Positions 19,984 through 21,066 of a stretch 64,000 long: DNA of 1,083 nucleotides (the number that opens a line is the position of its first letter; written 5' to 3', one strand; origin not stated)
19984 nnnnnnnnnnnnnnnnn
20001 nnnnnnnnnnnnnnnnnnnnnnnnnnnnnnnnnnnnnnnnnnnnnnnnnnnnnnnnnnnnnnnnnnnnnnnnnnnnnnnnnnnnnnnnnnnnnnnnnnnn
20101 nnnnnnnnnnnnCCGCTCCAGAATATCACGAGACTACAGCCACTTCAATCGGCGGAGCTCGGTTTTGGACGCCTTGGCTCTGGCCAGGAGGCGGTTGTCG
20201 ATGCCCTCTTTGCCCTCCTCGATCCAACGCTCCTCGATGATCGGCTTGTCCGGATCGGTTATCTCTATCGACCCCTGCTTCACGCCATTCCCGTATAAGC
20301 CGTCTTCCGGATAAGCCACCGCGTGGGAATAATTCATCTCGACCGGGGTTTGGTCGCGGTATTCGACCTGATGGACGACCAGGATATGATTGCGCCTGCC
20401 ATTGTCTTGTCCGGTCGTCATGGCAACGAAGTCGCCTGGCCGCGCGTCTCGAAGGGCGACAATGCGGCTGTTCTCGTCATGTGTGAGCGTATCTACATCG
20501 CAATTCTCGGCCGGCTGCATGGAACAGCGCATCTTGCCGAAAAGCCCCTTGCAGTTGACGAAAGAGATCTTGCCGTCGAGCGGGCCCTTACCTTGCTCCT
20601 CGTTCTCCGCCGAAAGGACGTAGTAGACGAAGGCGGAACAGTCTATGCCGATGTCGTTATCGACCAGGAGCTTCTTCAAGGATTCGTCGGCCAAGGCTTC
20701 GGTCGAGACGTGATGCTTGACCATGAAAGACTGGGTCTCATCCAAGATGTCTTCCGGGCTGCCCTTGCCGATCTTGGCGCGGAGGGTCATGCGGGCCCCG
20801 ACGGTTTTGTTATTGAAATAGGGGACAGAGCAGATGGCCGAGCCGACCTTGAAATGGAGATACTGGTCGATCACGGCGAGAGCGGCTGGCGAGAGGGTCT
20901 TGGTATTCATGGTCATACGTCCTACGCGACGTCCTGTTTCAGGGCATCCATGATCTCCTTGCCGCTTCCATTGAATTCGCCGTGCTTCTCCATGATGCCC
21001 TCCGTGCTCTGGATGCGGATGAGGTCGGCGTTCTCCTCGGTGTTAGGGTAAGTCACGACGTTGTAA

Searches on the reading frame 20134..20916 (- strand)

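Call 9: search_protein_families(library=pfam, proteins=[window:20134-20916:-], max_evalue=0.01)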
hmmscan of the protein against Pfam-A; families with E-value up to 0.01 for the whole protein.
window:20134-20916:- (260 aa): 1 family
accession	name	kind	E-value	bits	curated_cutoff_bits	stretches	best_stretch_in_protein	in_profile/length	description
PF00877.26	NLPC_P60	-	0.0031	17.9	23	0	90-179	13-69/105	NlpC/P60 family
